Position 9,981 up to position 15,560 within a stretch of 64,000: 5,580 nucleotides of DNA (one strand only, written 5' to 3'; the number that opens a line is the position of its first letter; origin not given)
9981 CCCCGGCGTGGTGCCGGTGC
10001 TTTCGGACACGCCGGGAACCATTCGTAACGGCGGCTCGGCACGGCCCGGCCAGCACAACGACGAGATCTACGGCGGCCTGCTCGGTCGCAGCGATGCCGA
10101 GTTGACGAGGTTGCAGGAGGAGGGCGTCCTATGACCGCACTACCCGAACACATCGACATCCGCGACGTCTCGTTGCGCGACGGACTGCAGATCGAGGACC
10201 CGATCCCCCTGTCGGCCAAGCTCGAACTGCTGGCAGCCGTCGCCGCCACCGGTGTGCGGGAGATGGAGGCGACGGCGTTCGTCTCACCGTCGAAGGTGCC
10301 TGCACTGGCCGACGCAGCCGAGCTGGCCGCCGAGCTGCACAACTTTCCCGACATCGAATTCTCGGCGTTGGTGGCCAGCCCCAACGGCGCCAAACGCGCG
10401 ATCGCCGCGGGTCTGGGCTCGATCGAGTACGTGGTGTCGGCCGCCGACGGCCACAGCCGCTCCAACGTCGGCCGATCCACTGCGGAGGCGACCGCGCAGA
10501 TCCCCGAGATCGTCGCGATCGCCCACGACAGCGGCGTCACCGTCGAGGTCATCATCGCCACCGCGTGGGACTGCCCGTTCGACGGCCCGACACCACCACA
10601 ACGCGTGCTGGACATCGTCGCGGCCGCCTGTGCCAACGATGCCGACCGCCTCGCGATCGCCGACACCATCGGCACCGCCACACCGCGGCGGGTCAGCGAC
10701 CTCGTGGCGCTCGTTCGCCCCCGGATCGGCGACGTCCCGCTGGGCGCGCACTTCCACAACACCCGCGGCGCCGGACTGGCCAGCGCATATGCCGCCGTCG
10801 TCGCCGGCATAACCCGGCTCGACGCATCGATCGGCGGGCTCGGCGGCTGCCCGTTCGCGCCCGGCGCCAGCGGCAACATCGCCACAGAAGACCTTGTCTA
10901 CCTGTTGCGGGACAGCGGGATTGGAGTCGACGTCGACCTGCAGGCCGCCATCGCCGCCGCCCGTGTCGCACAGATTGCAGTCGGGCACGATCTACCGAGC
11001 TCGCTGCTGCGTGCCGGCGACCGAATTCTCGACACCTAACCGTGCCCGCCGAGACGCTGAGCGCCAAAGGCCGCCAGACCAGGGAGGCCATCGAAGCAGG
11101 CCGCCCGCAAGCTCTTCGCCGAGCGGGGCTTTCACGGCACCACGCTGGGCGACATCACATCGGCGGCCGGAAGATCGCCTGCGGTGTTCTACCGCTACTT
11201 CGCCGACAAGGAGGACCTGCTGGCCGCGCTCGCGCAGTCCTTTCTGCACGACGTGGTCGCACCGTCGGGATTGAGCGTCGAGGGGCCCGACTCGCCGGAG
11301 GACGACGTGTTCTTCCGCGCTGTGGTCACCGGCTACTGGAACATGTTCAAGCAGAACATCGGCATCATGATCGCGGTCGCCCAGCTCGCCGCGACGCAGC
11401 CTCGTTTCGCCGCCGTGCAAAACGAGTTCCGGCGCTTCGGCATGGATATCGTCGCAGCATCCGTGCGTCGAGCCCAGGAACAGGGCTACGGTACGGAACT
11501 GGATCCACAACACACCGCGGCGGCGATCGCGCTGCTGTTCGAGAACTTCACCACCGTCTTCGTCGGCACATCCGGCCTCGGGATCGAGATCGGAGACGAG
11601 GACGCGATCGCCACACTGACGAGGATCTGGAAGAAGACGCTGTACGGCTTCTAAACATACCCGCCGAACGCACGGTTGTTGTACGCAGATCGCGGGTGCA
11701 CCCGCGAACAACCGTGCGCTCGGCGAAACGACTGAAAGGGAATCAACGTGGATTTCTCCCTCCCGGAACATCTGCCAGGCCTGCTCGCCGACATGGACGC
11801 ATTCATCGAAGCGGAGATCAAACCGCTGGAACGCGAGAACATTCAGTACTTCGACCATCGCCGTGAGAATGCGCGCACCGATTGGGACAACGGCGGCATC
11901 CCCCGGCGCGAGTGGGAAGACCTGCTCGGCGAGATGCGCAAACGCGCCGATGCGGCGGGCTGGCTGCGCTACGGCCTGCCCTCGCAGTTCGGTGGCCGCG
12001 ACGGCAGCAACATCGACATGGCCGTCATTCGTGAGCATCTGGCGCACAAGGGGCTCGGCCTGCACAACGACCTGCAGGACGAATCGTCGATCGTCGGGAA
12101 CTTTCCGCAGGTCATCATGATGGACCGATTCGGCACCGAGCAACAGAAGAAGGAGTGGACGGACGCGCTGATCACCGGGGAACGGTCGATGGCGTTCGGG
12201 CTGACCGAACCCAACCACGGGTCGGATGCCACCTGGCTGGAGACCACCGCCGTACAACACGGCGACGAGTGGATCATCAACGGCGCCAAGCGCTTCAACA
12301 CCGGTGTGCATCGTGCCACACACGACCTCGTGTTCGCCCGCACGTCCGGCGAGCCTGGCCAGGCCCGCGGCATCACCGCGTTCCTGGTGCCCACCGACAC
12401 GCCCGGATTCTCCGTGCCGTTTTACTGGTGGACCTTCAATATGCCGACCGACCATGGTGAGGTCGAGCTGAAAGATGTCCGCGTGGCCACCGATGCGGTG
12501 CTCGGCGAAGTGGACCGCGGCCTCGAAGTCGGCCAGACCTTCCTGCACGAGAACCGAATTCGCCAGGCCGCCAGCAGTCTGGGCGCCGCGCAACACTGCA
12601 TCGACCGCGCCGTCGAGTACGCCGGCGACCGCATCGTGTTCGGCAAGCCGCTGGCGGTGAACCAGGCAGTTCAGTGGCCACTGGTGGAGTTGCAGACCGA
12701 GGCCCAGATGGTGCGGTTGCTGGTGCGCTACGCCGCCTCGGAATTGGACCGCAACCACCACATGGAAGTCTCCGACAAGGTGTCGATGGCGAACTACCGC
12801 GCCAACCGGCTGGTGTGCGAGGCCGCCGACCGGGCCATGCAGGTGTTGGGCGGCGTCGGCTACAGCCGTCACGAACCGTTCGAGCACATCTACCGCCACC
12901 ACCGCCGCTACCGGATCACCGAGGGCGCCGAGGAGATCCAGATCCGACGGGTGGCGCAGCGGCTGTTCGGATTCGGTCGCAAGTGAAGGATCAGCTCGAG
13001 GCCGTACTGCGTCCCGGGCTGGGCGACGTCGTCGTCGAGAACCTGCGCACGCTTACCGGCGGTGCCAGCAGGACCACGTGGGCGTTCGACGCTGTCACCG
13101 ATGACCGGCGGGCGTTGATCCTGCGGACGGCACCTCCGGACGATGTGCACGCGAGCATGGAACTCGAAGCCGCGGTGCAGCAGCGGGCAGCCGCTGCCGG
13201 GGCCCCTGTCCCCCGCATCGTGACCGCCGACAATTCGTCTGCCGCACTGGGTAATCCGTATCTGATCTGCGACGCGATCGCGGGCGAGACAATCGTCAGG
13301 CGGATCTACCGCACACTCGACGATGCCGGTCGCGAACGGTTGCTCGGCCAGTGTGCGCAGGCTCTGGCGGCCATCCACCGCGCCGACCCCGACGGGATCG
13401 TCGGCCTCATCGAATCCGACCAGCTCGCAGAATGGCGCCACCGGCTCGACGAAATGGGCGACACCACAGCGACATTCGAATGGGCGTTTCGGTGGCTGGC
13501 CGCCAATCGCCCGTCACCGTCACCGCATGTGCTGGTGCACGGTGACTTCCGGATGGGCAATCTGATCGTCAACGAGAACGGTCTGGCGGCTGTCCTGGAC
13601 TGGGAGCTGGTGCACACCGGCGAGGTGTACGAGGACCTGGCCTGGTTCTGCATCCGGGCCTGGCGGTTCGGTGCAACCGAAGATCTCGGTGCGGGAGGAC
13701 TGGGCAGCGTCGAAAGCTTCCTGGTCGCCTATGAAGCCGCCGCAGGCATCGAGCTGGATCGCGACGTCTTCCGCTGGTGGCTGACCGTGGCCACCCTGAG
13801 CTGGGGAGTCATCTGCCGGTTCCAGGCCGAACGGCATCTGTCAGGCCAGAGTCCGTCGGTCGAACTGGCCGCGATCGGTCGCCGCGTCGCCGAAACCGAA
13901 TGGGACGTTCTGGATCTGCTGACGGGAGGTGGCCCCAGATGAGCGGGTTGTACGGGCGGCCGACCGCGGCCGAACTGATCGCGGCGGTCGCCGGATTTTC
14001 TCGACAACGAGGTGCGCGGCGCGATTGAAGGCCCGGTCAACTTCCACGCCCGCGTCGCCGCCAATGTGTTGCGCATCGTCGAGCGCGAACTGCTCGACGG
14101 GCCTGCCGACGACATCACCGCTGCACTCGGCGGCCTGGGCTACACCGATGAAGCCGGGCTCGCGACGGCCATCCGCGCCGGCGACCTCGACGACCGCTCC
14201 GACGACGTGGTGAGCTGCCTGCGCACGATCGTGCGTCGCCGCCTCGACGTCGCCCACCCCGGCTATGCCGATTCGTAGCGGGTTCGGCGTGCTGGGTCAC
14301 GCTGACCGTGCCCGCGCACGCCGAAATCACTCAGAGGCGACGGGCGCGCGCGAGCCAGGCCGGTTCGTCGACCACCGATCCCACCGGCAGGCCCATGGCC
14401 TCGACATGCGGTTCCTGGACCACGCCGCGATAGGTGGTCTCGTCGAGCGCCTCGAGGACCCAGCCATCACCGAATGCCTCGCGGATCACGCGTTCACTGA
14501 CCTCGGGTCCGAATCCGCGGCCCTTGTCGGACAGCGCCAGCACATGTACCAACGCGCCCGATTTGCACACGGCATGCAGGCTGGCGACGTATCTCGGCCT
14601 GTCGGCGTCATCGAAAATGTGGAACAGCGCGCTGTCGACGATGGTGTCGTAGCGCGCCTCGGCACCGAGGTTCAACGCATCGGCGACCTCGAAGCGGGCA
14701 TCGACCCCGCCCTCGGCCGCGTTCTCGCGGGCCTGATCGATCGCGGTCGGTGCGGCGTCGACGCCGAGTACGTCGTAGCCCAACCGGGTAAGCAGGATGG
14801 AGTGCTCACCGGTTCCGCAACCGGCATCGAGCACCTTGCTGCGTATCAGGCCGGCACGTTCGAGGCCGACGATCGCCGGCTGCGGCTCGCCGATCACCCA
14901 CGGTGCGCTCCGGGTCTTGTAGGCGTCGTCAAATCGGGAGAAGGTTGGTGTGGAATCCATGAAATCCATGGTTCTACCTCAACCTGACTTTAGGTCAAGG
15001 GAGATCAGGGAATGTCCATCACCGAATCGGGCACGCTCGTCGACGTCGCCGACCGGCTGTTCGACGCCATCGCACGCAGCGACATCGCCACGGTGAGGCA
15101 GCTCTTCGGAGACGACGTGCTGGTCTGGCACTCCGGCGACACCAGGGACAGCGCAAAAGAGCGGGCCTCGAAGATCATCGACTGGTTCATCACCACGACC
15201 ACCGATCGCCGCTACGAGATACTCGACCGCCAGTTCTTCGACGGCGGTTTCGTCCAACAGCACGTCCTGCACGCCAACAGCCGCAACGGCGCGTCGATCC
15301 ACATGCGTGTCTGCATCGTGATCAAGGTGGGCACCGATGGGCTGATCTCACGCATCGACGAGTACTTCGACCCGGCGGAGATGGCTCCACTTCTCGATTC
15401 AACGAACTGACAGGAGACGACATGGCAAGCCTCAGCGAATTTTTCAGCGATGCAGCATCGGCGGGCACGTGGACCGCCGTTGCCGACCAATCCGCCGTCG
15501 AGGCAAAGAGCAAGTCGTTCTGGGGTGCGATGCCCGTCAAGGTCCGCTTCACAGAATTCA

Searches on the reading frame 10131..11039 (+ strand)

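Call 35: search_protein_families(library=pfam, proteins=[window:10131-11039:+], max_evalue=0.0001)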
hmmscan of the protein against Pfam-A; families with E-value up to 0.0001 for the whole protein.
window:10131-11039:+ (302 aa): 1 family
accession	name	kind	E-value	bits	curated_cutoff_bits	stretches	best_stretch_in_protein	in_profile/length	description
PF00682.25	HMGL-like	-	2.2e-38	132.6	29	1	8-278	2-258/260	HMGL-like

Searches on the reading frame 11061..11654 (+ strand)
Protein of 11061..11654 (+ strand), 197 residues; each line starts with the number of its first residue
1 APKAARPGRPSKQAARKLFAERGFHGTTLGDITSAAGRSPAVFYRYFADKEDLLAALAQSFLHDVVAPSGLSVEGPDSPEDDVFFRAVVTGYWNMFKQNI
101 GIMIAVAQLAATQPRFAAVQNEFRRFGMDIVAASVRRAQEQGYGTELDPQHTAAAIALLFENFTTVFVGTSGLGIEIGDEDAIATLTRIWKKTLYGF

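Call 35: search_protein_families(library=pfam, proteins=[window:11061-11654:+], max_evalue=0.0001)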
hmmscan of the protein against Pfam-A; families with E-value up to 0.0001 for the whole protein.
window:11061-11654:+ (197 aa): 3 families
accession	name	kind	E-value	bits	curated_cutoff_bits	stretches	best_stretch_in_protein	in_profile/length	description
PF00440.29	TetR_N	-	1.7e-16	60.1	24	1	14-57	4-47/47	Bacterial regulatory proteins, tetR family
PF21313.2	EthR_C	-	3.6e-05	24.5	27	1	86-196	2-111/111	Transcriptional regulator EthR, C-terminal domain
PF13977.11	TetR_C_6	-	3.7e-05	24.3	27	0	101-159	24-82/115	BetI-type transcriptional repressor, C-terminal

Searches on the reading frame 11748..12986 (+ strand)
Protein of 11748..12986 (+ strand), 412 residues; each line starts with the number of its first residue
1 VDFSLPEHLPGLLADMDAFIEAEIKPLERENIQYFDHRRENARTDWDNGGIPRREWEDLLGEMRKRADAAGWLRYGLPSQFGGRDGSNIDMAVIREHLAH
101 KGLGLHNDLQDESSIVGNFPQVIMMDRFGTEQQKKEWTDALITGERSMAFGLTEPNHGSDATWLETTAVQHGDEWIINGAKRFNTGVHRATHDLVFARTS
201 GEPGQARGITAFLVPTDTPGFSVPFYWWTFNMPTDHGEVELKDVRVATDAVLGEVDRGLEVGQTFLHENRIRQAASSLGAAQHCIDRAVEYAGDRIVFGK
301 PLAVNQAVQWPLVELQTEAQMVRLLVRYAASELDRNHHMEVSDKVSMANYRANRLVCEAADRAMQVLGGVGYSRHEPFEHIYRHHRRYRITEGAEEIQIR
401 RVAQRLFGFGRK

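Call 35: search_protein_families(library=pfam, proteins=[window:11748-12986:+], max_evalue=0.0001)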
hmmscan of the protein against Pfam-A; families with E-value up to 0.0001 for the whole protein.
window:11748-12986:+ (412 aa): 4 families
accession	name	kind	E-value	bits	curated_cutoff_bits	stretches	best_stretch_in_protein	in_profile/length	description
PF00441.29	Acyl-CoA_dh_1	-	1e-43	149.5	22.4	1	256-406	1-149/150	Acyl-CoA dehydrogenase, C-terminal domain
PF02770.24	Acyl-CoA_dh_M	-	5.7e-21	74.9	33.3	1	149-244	1-97/97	Acyl-CoA dehydrogenase, middle domain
PF08028.16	Acyl-CoA_dh_2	-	5.2e-11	43.4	22.7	1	273-383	3-121/134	Acyl-CoA dehydrogenase, C-terminal domain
PF02771.21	Acyl-CoA_dh_N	-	2e-09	38.2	22.9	1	61-145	34-113/113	Acyl-CoA dehydrogenase, N-terminal domain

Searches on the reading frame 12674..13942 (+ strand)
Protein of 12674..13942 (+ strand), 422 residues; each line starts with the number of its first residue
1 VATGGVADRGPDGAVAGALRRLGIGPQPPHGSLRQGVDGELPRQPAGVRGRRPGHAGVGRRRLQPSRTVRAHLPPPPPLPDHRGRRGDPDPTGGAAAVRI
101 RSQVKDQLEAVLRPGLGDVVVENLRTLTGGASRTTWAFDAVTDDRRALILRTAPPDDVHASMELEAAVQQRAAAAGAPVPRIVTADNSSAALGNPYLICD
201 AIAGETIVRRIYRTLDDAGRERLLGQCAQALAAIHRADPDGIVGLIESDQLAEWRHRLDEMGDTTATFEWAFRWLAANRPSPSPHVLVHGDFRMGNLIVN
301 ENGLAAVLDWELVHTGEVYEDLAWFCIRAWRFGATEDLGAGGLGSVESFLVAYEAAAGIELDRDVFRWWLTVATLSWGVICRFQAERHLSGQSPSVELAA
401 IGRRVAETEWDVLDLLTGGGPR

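Call 35: search_protein_families(library=pfam, proteins=[window:12674-13942:+], max_evalue=0.0001)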
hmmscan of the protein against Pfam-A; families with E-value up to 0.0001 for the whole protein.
window:12674-13942:+ (422 aa): 1 family
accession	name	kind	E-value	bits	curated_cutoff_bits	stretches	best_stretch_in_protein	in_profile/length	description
PF01636.29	APH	-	1.5e-37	130.1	23.2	1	124-361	2-231/239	Phosphotransferase enzyme family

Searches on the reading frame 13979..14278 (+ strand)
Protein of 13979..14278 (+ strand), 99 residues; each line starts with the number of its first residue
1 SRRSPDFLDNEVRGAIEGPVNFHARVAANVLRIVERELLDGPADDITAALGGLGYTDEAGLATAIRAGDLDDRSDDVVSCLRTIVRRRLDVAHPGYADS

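Call 35: search_protein_families(library=pfam, proteins=[window:13979-14278:+], max_evalue=0.0001)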
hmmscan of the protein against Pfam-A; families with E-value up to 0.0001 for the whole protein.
window:13979-14278:+ (99 aa): 1 family
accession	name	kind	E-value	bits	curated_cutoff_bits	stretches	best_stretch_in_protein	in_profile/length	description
PF19802.4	DUF6285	-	4e-23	82.3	28.1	1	15-96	2-91/91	Domain of unknown function (DUF6285)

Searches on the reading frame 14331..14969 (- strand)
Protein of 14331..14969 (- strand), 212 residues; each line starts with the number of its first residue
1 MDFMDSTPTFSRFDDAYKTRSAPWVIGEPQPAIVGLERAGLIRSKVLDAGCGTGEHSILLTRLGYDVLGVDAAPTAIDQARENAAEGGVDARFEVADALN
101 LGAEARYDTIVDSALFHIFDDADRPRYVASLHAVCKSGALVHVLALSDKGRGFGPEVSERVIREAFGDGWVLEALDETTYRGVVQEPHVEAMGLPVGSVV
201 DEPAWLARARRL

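Call 35: search_protein_families(library=pfam, proteins=[window:14331-14969:-], max_evalue=0.0001)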
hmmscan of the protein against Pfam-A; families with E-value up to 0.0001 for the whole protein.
window:14331-14969:- (212 aa): 9 families
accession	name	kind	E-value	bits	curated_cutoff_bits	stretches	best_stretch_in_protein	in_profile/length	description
PF13649.12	Methyltransf_25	-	1.7e-19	70.8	27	1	46-138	1-96/97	Methyltransferase domain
PF13847.12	Methyltransf_31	-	3e-14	53.4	27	1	45-127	6-93/145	Methyltransferase domain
PF08241.18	Methyltransf_11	-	7.7e-14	52.5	21.2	1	47-141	1-93/95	Methyltransferase domain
PF08242.18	Methyltransf_12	-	1.5e-10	42.1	30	1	47-140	1-97/98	Methyltransferase domain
PF13489.12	Methyltransf_23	-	4e-09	36.8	27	1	43-141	23-114/164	Methyltransferase domain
PF06325.19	PrmA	-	1.1e-08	35.4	22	1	36-116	155-236/296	Ribosomal protein L11 methyltransferase (PrmA)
PF03848.20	TehB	-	1.7e-08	34.6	20.4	1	44-143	32-132/193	Tellurite resistance protein TehB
PF05724.17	TPMT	-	3.2e-08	34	26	1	14-178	7-191/218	Thiopurine S-methyltransferase (TPMT)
PF05175.20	MTS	-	1.4e-06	28.5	23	1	43-114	32-106/170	Methyltransferase small domain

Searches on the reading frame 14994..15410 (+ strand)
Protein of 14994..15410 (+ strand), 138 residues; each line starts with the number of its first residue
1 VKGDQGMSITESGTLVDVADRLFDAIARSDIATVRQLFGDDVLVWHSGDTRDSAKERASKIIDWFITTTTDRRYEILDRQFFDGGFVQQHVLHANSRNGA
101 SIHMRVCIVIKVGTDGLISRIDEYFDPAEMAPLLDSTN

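Call 35: search_protein_families(library=pfam, proteins=[window:14994-15410:+], max_evalue=0.0001)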
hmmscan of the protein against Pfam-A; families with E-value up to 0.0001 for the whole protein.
window:14994-15410:+ (138 aa): 1 family
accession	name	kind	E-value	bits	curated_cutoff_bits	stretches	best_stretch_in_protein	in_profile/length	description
PF12680.13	SnoaL_2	-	6.9e-09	36.7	27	1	20-120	2-101/102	SnoaL-like domain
